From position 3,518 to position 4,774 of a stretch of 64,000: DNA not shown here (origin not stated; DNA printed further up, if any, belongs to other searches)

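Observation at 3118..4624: Two-gene module (4-TM protein plus 318-aa soluble protein) translationally coupled to the 3' end of a type I R-M operon: Kiwa-like or a new partner system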

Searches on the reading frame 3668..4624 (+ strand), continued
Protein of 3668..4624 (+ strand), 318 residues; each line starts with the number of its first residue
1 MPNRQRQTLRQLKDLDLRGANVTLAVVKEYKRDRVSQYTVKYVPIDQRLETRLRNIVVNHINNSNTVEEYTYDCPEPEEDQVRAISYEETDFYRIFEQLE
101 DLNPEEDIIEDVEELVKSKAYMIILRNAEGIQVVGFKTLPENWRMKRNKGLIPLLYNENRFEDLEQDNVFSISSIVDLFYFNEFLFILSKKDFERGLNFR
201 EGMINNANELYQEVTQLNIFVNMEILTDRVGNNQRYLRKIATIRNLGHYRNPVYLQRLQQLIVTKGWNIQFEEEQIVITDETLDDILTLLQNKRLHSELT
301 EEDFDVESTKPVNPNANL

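Call 23: find_encoding_contigs(protein=window:3668-4624:+, flank=10000, max_places=10)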
Protein window:3668-4624:+ (318 aa): 11 contigs read that carry it; 8 places shown.
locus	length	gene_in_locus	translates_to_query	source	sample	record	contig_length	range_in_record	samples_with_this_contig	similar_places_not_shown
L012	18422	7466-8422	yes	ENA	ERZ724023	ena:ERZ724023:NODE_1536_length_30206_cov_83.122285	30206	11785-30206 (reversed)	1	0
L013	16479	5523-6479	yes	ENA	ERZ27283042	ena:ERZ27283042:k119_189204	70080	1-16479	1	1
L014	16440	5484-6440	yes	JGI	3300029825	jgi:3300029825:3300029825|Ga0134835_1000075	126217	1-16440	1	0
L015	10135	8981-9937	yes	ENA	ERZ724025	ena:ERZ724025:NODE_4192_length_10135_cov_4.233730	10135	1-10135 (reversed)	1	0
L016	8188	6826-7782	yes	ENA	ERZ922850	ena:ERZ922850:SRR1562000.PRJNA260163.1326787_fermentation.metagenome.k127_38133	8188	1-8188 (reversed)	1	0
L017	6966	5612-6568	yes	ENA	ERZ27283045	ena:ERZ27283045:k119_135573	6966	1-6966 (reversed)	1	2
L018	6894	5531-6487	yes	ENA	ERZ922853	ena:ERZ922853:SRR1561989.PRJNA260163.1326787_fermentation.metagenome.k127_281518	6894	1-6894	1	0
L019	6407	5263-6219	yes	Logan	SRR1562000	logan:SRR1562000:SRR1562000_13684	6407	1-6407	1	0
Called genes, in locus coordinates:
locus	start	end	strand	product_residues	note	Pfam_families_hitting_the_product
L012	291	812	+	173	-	PF02357:NusG (weak)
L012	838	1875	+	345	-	PF13495:Phage_int_SAM_4, PF00589:Phage_integrase, PF22823:MrpR_C_cat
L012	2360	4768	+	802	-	PF00270:DEAD, PF04851:ResIII, PF18766:SWI2_SNF2, PF00271:Helicase_C (weak), PF08463:EcoEI_R_C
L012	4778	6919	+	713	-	PF12161:HsdM_N (weak), PF02384:N6_Mtase, PF01170:UPF0020 (faint), PF07669:Eco57I (faint), PF01420:Methylase_S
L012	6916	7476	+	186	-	PF28043:KwaA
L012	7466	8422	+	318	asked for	PF16162:KwaB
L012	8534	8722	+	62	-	-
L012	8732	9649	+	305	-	-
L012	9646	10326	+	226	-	PF00005:ABC_tran, PF13304:AAA_21 (weak)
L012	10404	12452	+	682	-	PF00082:Peptidase_S8, PF18962:Por_Secre_tail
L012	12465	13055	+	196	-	-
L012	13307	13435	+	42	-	-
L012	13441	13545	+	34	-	-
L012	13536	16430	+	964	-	PF00082:Peptidase_S8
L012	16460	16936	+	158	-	-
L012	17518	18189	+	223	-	-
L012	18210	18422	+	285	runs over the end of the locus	-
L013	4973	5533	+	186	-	PF28043:KwaA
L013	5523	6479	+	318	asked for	PF16162:KwaB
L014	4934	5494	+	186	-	PF28043:KwaA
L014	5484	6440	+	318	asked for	PF16162:KwaB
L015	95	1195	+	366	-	PF15935:RnlA_toxin (weak), PF19034:RnlA-toxin_DBD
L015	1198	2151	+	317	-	PF01351:RNase_HII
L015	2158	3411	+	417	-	PF00515:TPR_1 (faint), PF07719:TPR_2 (faint), PF13181:TPR_8 (faint), PF13424:TPR_12 (faint), PF13428:TPR_14 (faint), PF14559:TPR_19 (faint), PF25064:ARM_TT21_5th (faint)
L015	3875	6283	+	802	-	PF00270:DEAD, PF04851:ResIII, PF18766:SWI2_SNF2, PF00271:Helicase_C (weak), PF08463:EcoEI_R_C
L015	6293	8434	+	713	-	PF12161:HsdM_N (weak), PF02384:N6_Mtase, PF01170:UPF0020 (faint), PF07669:Eco57I (faint), PF01420:Methylase_S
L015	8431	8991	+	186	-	PF28043:KwaA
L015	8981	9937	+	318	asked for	PF16162:KwaB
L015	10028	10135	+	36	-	?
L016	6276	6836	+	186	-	PF28043:KwaA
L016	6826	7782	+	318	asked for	PF16162:KwaB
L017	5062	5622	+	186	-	PF28043:KwaA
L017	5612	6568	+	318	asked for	PF16162:KwaB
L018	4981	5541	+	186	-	PF28043:KwaA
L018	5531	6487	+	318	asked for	PF16162:KwaB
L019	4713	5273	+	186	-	PF28043:KwaA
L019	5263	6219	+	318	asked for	PF16162:KwaB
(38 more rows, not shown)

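Call 24: find_encoding_contigs(protein=P0004, flank=8000, max_places=4)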
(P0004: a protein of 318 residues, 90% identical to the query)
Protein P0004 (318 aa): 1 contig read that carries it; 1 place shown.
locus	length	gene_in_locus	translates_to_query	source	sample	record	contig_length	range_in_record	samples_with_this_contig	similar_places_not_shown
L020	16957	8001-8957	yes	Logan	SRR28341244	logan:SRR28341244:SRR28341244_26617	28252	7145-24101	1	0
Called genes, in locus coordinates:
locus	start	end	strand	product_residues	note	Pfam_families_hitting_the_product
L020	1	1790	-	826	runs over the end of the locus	PF02129:Peptidase_S15 (faint), PF20434:BD-FAE (weak), PF00326:Peptidase_S9, PF08840:BAAT_C (weak)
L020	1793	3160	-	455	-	PF14322:SusD-like_3, PF12771:SusD-like_2 (faint), PF07980:SusD_RagB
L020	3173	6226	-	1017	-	PF13620:CarboxypepD_reg, PF13715:CarbopepD_reg_2, PF07715:Plug, PF00593:TonB_dep_Rec_b-barrel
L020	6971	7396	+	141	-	PF01381:HTH_3 (weak)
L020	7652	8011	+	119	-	PF28043:KwaA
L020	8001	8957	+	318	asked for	PF16162:KwaB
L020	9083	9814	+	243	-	-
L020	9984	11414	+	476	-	PF00145:DNA_methylase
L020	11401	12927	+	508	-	PF13589:HATPase_c_3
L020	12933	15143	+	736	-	PF10593:Z1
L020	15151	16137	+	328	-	PF14390:DUF4420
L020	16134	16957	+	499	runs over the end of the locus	PF20296:MTaX1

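Call 36: search_protein_families(library=padloc, proteins=[L007:300-1550:+, L003:7193-8344:+, L003:6597-7145:+, L008:8599-9108:+, L009:8032-9021:+, L009:7192-7791:+, L005:8633-9265:+, L005:3797-5404:+, L005:2778-3800:+], max_evalue=0.001)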
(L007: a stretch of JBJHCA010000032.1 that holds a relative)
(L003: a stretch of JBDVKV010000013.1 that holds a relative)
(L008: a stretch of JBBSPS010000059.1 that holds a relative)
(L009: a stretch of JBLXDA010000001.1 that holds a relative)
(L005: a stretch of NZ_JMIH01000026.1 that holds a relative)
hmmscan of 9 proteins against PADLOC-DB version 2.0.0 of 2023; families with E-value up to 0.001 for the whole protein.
L007:300-1550:+ (416 aa): 0 families

L003:7193-8344:+ (383 aa): 0 families

L003:6597-7145:+ (182 aa): 0 families

L008:8599-9108:+ (169 aa): 0 families

L009:8032-9021:+ (329 aa): 0 families

L009:7192-7791:+ (199 aa): 0 families

L005:8633-9265:+ (210 aa): 3 families
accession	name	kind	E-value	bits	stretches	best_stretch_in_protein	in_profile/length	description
PDLC00696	Effector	-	4e-80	265.9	1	29-209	5-185/189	2TM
PDLC00690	Effector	-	3.6e-19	67.3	1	34-209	8-182/187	2TM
PDLC00712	Effector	-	1.3e-08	33.1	1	44-191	22-162/171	2TM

L005:3797-5404:+ (535 aa): 6 families
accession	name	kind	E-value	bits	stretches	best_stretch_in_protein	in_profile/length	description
PDLC04526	PDC-M22B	-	2.6e-211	700.9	1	1-534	1-533/535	-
PDLC04525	PDC-M22B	-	3.4e-140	465.5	1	1-375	1-374/376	-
PDLC00254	LmuB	-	2.8e-14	50.7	1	20-505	24-535/563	AAA ATPase domain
PDLC04663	PDC-M46B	-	3.1e-10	37.7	1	1-105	1-104/483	-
PDLC00252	LmuB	-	3.2e-09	34.1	1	1-480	3-511/554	AAA ATPase domain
PDLC03859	LmuB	-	7.8e-06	23.3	1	1-480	3-458/611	-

L005:2778-3800:+ (340 aa): 5 families
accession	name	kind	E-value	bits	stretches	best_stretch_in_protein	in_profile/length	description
PDLC04520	PDC-M22A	-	1.1e-138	460.2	1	1-339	1-336/340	-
PDLC04521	PDC-M22A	-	7.8e-89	296.5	1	1-338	1-340/343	-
PDLC04524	PDC-M22A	-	5.1e-39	132.5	1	1-260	1-262/267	-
PDLC04522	PDC-M22A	-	7.2e-33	112.4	1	94-338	24-265/271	-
PDLC04523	PDC-M22A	-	2.1e-24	84.4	1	14-338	3-335/339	-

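Call 37: find_encoding_contigs(protein=P0021, flank=7000, max_places=2)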
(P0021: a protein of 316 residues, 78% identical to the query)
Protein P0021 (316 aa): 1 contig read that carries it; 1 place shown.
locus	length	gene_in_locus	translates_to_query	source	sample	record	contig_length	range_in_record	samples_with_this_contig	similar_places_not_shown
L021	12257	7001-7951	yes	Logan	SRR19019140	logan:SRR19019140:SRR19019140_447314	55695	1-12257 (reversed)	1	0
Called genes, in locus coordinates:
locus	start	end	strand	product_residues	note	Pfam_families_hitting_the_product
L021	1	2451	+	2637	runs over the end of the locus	-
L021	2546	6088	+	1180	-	PF02415:Chlam_PMP (faint), PF18962:Por_Secre_tail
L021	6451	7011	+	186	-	PF28043:KwaA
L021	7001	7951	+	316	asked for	PF16162:KwaB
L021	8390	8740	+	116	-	-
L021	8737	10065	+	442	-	-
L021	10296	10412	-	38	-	-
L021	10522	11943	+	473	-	-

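Call 38: find_encoding_contigs(protein=P0022, flank=7000, max_places=2)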
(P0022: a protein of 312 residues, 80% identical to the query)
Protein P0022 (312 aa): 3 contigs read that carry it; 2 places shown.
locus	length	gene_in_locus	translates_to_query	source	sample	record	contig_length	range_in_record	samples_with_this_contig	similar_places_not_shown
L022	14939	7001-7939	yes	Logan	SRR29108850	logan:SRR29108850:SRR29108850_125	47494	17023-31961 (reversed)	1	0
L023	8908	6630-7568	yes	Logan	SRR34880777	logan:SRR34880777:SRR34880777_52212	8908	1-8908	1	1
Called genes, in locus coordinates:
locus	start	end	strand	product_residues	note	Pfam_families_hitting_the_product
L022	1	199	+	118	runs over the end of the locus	PF12728:HTH_17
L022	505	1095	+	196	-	-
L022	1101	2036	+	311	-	PF18976:DUF5712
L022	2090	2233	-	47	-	-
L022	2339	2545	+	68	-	PF13443:HTH_26, PF01381:HTH_3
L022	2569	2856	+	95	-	-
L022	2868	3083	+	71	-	-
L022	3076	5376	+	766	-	PF13166:AAA_13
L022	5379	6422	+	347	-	-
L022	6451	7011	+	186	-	PF28043:KwaA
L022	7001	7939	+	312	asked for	PF16162:KwaB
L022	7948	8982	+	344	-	PF13310:Virulence_RhuM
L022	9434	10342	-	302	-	PF12833:HTH_18, PF00165:HTH_AraC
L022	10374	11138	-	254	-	PF00106:adh_short, PF08659:KR, PF23441:SDR (weak), PF13561:adh_short_C2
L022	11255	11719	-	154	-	PF03073:TspO_MBR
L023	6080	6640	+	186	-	PF28043:KwaA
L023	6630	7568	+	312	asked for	PF16162:KwaB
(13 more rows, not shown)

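Call 39: search_protein_representatives(protein=window:3668-4624:+)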
Query: 318 residues. Proteins with E-value up to 0.001 (for the whole library): 297; up to 1e-10: 194; up to 1e-30: 70. The best 150 are listed.
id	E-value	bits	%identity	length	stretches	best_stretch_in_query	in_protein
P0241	4.3e-92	325.0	48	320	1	8-313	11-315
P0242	1.7e-83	296.7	46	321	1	2-315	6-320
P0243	2.3e-80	286.5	46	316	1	8-309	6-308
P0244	2.6e-75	269.9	43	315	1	11-311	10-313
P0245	1.0e-74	267.9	42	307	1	10-312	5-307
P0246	7.9e-74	265.0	41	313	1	4-311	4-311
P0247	1.2e-73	264.4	41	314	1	8-309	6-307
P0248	1.5e-70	254.2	39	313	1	8-314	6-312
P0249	9.3e-70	251.6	40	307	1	4-311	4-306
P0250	1.7e-62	227.8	57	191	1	125-310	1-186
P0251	3.2e-62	226.9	39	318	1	21-309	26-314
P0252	5.9e-60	219.4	38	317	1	6-312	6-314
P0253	1.4e-55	205.1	53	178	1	6-174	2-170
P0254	8.3e-53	196.0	34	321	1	5-312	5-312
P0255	3.8e-52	193.8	35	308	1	7-311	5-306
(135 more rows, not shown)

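Call 41: search_solved_structures(query=A1, max_evalue=0.01, show_alignments=1)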
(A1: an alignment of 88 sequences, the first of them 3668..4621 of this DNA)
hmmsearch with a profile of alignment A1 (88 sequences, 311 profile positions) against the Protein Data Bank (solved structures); distinct sequences matched with E-value up to 0.01: 2.
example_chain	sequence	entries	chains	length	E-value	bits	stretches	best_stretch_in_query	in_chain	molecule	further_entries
9mrx_K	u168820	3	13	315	2.2e-11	46.6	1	80-301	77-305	Kiwa protein KwaB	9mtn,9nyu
9o0i_H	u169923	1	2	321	2.3e-11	46.5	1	80-301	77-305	Kiwa protein KwaB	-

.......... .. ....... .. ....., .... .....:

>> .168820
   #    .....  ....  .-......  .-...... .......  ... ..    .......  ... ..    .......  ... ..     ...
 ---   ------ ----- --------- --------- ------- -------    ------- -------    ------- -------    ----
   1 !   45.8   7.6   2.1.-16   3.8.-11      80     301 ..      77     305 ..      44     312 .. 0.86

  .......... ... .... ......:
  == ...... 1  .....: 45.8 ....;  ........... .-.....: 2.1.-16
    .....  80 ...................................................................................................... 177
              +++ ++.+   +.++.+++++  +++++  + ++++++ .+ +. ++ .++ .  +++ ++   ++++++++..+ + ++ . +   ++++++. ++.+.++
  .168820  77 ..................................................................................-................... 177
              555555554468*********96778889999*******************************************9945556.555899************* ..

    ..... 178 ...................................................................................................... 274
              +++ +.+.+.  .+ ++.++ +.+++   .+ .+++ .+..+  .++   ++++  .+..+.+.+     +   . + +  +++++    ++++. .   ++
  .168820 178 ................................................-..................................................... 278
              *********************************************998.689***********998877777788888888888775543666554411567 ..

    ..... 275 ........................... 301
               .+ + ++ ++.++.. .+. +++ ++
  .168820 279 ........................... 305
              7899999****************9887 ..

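Call 47: predict_structure(alignment_id=A1)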
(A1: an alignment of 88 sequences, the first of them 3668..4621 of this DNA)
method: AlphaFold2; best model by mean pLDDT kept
length: 318 residues; sequences in the alignment: 88
mean_pLDDT: 93.8   pTM: 0.88
mean pLDDT of the five models: 93.8, 93.5, 93.1, 92.4, 92.2
residues with pLDDT >= 90: 274; 70-90: 33; 50-70: 10; < 50: 1
segments of 3 or more residues with pLDDT < 50: none
pLDDT, mean of each block of 10 residues (from residue 1): 91 98 98 95 97 98 97 95 97 98 97 94 98 97 70 85 82 97 98 96 95 98 98 96 97 98 96 98 97 94 87 65
secondary structure, 60 per line:
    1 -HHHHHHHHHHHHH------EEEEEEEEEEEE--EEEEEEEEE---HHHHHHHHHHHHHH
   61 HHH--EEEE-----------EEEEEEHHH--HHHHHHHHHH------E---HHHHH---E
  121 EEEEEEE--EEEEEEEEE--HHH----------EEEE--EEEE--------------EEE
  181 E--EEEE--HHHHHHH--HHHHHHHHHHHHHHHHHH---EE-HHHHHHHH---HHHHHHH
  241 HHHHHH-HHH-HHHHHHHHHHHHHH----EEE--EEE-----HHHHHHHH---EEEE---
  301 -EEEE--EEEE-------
elements in order: H2-14 E21-32 E35-43 H47-63 E66-69 E81-86 H92-101 H112-116 E120-127 E130-138 E154-157 E160-163 E178-181 E184-187 H190-196 H199-216 H223-230 H234-246 H252-265 E270-272 E275-277 H283-290 E294-297 E302-305 E308-311
